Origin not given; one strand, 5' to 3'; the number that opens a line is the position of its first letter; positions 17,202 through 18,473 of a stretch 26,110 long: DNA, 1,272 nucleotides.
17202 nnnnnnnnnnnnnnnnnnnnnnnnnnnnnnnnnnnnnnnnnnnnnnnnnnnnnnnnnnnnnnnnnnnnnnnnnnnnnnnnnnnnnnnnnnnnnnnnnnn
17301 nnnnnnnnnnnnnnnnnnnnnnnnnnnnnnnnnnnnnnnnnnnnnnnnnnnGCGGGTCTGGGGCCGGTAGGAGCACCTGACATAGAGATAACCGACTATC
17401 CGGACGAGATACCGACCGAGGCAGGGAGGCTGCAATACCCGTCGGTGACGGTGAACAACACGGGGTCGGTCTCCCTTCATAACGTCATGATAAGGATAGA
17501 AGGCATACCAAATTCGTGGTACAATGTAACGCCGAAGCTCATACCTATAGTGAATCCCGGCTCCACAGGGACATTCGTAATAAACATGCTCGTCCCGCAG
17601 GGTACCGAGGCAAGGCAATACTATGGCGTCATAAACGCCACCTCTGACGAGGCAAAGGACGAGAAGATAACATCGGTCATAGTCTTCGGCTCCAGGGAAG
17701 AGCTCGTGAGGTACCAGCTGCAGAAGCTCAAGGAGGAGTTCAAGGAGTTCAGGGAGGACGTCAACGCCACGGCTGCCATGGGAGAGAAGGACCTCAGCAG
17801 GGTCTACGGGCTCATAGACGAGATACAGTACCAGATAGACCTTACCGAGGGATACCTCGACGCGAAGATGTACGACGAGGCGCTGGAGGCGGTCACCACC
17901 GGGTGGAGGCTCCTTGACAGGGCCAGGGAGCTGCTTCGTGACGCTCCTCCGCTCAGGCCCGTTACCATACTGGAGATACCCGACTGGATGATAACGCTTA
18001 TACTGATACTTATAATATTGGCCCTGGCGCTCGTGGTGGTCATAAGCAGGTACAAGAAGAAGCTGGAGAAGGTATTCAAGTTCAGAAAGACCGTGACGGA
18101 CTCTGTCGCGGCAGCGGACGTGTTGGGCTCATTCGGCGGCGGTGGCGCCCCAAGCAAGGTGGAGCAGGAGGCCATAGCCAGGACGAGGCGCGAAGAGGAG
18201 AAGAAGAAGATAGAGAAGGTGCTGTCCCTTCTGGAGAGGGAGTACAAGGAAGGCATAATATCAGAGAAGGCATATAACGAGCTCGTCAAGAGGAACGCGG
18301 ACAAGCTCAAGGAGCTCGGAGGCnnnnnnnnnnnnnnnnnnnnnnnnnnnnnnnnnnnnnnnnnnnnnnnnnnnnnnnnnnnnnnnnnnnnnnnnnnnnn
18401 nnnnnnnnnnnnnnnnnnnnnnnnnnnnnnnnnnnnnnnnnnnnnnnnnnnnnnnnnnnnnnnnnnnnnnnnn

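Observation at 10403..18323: SHOCT-like helical unit shared by the adaptor (three copies) and the tail of giant 2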

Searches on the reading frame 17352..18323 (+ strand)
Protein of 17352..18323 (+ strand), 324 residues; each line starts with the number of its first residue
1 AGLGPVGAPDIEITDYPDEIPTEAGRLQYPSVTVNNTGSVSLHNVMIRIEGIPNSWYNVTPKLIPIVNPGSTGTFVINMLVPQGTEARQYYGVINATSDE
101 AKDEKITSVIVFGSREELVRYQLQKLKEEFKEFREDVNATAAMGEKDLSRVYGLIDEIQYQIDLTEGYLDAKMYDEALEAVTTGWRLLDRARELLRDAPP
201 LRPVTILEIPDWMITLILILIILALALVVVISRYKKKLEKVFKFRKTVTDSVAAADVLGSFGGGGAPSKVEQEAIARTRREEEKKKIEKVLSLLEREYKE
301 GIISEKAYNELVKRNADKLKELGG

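Call 64: find_homologous_proteins(query=window:17352-18323:+)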
Query window:17352-18323:+ (324 aa): 5 proteins with E <= 0.001 among 8000 candidates.
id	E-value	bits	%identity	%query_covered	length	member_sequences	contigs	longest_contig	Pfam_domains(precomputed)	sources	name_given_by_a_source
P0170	6.3e-118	412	60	97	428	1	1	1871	-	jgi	jgi:hypothetical protein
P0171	1.7e-110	387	57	98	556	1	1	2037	PF10633.16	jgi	jgi:hypothetical protein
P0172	7.1e-98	346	67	77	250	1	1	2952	-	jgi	jgi:hypothetical protein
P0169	4.1e-32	130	33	85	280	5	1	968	PF10633.16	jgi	jgi:hypothetical protein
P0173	8.1e-29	119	30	97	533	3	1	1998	PF10633.16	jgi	-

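Call 82: search_protein_families(library=ncbifam, proteins=[window:17352-18323:+], max_evalue=0.01)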
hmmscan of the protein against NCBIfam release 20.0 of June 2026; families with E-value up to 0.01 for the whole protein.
window:17352-18323:+ (324 aa): 1 family
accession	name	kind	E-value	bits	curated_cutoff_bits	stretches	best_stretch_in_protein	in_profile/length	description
NF041740.1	choice_anch_T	equivalog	0.0064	15.7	70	0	31-102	52-124/259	choice-of-anchor T family protein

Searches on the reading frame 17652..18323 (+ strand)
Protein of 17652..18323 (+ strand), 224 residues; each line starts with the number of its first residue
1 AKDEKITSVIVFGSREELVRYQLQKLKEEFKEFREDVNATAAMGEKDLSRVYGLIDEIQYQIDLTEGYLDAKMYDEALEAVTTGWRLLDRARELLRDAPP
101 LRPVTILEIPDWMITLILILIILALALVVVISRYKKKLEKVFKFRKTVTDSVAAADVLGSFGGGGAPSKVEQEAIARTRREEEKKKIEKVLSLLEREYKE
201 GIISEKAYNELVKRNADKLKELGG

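Call 75: predict_structure(alignment_id=A5)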
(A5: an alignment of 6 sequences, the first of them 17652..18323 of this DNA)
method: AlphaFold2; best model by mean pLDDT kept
length: 224 residues; sequences in the alignment: 6
mean_pLDDT: 78.2   pTM: 0.43
mean pLDDT of the five models: 78.2, 78.0, 76.5, 76.1, 75.2
residues with pLDDT >= 90: 72; 70-90: 93; 50-70: 29; < 50: 30
segments of 3 or more residues with pLDDT < 50: 1-3, 105-107, 145-147, 149-168
pLDDT, mean of each block of 10 residues (from residue 1): 55 88 96 93 85 95 96 95 96 89 56 82 86 67 50 44 41 72 84 86 85 85 67
secondary structure, 60 per line:
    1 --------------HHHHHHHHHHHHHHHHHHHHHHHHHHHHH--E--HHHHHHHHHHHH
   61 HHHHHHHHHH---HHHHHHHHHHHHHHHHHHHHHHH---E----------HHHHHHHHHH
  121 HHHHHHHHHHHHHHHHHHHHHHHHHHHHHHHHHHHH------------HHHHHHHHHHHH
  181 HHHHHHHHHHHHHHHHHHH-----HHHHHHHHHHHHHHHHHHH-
elements in order: H15-43 H49-70 H74-96 H111-156 H169-199 H205-223
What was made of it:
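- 17985..18047 (+): C-terminal transmembrane helix of giant 2 (aa 2001-2021). AF2 predicts a helix there (call 75).
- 18156..18320 (+): Unit 3: long SHOCT-like helix-loop-helix at the extreme C-terminus of giant 2 (core at 18201-18317), with loop EGIIS. AF2 predicts H169-199, a loop and H205-223 of the 224-aa model, with pLDDT 84-86 (call 75).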

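Call 79: fold_search(model_id=the predicted structure, library=pdb)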
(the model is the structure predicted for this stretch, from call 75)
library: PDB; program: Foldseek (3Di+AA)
matches with E <= 10: 129; with E <= 0.001: 0
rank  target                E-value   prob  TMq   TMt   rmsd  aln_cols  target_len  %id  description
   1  2oo2                  4.7e-01  0.89  0.24  0.61   3.9        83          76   23  Crystal structure of protein AF1782 from Archaeoglobus fulgidus, Pfam DUF357 (released 2007-02-06)
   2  7abk                  6.4e-01  0.16  0.20  0.23  38.0       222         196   15  Helical structure of PspA (released 2021-08-04)
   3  2pmr                  8.1e-01  0.95  0.27  0.75   4.1        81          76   18  Crystal structure of a protein of unknown function from Methanobacterium thermoautotrophicum (released 2007-05-08)
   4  4fzp_A                9.2e-01  0.98  0.30  0.78   2.5        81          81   18  Crystal Structure of the uranyl binding protein complexed with uranyl (released 2013-12-11)
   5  7y5e_Q6               1.1e+00  0.44  0.22  0.35  18.1       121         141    9  In situ single-PBS-PSII-PSI-LHCs megacomplex. (released 2023-02-01)
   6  7o3x_B                1.2e+00  0.15  0.22  0.23  38.6       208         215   18  Structural basis for VIPP1 oligomerization and maintenance of thylakoid membrane integrity (released 2021-06-30)
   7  9eom                  1.5e+00  0.13  0.20  0.21  43.5       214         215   18  250A Vipp1 dL10Ala helical tubes in the presence of EPL (released 2024-10-16)
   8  8qhx                  1.7e+00  0.13  0.22  0.25  40.6       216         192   18  280A Vipp1 H1-6 helical tubes in the presence of EPL (released 2024-09-18)
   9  7k3h_A                1.8e+00  0.35  0.23  0.46   7.1       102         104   15  Crystal structure of deep network hallucinated protein 0217 (released 2021-12-22)
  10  2win_M                1.9e+00  0.47  0.28  0.63   5.5        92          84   16  C3 convertase (C3bBb) stabilized by SCIN (released 2009-06-09)
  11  7k3h_B                1.9e+00  0.30  0.23  0.49   5.9        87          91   11  Crystal structure of deep network hallucinated protein 0217 (released 2021-12-22)
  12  8k89_A                2.4e+00  0.84  0.24  0.66   9.7        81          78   11  Crystal structure of NFIL3 (released 2024-03-06)
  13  9c8w_A                2.4e+00  0.66  0.20  0.70   5.0        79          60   15  X-ray crystal structure of Methylorubrum extorquens apo LanD (released 2024-10-16)
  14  1fpo_A                2.4e+00  0.15  0.18  0.23   8.9        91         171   20  HSC20 (HSCB), A J-TYPE CO-CHAPERONE FROM E. COLI (released 2000-12-08)
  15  9e0s_A                2.4e+00  0.15  0.18  0.23  15.6       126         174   12  Cryo-EM structure of a the periplasmic insert from Myxococcus TAtC (released 2025-08-27)
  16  7o3w_A                2.4e+00  0.07  0.18  0.18  33.1       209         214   17  Structural basis for VIPP1 oligomerization and maintenance of thylakoid membrane integrity (released 2021-06-30)
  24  7bww_C                3.5e+00  0.14  0.17  0.42  13.5        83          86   13  Structure of the engineered metallo-Diels-Alderase DA7 W16S (released 2021-04-21)
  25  1i4d_A                3.5e+00  0.05  0.17  0.20  28.8       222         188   16  CRYSTAL STRUCTURE ANALYSIS OF RAC1-GDP COMPLEXED WITH ARFAPTIN (P21) (released 2001-05-16)
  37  6zvr_CB               4.1e+00  0.05  0.18  0.18  38.3       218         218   17  C11 symmetry: Bacterial Vipp1 and PspA are members of the ancient ESCRT-III membrane-remodeling superfamily. (released 2021-08-04)
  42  7o3x_A                4.7e+00  0.08  0.20  0.21  26.7       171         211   17  Structural basis for VIPP1 oligomerization and maintenance of thylakoid membrane integrity (released 2021-06-30)
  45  1iip                  5.0e+00  0.16  0.21  0.16  12.1       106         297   15  Bovine Cyclophilin 40, Tetragonal Form (released 2001-05-16)
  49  6zvs_A                5.6e+00  0.11  0.22  0.36  24.2       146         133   16  C12 symmetry: Bacterial Vipp1 and PspA are members of the ancient ESCRT-III membrane-remodeling superfamily. (released 2021-08-04)
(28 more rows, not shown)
